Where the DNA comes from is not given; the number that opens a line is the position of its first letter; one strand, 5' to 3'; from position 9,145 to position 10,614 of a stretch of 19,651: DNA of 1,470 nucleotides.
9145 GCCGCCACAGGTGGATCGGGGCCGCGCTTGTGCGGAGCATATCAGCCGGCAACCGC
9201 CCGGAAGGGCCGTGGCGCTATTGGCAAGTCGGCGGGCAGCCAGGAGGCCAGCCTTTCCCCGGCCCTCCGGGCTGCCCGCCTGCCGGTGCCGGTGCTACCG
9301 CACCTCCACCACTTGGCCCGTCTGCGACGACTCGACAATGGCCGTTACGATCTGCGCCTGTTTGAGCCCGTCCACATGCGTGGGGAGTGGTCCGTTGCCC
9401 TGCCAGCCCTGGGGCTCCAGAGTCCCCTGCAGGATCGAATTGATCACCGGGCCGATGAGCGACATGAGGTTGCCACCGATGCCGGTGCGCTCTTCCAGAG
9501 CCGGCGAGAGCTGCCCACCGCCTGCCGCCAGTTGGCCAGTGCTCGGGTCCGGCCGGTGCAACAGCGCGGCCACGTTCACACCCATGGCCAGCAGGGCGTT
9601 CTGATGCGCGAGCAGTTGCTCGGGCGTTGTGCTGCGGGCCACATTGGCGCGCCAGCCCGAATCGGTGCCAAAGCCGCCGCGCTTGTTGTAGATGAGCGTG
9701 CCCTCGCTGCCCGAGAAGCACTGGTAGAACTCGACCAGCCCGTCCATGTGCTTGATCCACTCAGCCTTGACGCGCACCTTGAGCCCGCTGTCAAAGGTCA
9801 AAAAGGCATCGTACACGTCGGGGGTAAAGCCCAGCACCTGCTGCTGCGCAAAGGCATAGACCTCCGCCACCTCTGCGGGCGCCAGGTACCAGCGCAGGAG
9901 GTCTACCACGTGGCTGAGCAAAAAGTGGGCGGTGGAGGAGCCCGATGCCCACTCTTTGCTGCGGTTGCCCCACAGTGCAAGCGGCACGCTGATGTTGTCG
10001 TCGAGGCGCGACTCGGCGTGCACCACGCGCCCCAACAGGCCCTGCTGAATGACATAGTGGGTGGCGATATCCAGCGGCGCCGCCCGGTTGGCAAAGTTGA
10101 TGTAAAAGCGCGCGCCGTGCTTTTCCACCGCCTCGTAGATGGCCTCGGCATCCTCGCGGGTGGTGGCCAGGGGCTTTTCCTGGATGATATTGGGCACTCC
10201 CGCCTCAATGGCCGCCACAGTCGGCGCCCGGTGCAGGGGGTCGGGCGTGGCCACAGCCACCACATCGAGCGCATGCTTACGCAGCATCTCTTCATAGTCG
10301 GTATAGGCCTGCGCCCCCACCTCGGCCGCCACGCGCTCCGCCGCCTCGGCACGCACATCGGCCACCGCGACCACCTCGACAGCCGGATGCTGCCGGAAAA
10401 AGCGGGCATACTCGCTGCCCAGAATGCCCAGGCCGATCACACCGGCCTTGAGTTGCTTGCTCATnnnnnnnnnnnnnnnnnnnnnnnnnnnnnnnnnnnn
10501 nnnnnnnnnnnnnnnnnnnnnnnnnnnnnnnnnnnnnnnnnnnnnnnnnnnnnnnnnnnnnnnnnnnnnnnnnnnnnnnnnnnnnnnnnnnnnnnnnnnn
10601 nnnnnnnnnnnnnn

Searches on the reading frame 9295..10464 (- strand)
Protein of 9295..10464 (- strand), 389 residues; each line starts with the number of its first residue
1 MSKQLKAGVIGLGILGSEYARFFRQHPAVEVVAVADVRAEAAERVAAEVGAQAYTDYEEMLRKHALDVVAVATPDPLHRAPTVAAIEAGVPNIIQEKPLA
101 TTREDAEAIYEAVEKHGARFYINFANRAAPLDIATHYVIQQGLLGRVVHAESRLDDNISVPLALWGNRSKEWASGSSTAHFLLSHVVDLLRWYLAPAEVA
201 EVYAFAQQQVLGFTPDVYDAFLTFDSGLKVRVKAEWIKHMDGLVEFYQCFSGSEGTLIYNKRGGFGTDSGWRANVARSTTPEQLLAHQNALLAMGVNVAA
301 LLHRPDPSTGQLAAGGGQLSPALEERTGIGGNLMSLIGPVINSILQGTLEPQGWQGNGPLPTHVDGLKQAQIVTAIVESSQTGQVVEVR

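Call 23: search_protein_families(library=pfam, proteins=[window:9295-10464:-], max_evalue=0.01)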
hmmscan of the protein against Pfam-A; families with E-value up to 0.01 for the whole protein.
window:9295-10464:- (389 aa): 8 families
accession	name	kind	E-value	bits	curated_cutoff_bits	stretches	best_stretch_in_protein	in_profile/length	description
PF01408.29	GFO_IDH_MocA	-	1.5e-28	100.3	24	1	6-124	2-120/120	Oxidoreductase family, NAD-binding Rossmann fold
PF22725.1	GFO_IDH_MocA_C3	-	8.9e-11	42.3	27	1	138-255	7-121/124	GFO/IDH/MocA C-terminal domain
PF03447.22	NAD_binding_3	-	6.1e-08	33.8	24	1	11-122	1-115/116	Homoserine dehydrogenase, NAD binding domain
PF02894.22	GFO_IDH_MocA_C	-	1.2e-06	28.9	22.9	1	139-272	4-148/218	Oxidoreductase family, C-terminal alpha/beta domain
PF03435.24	Sacchrp_dh_NADP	-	0.00095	19.9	25.1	1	9-91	3-94/129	Saccharopine dehydrogenase NADP binding domain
PF02629.25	CoA_binding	-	0.0017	19.5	22.3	1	3-94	2-92/97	CoA binding domain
PF03446.21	NAD_binding_2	-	0.0026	18.2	21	1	7-77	2-67/161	NAD binding domain of 6-phosphogluconate dehydrogenase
PF01118.30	Semialdhyde_dh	-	0.0064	17.3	26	0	6-90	1-91/121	Semialdehyde dehydrogenase, NAD binding domain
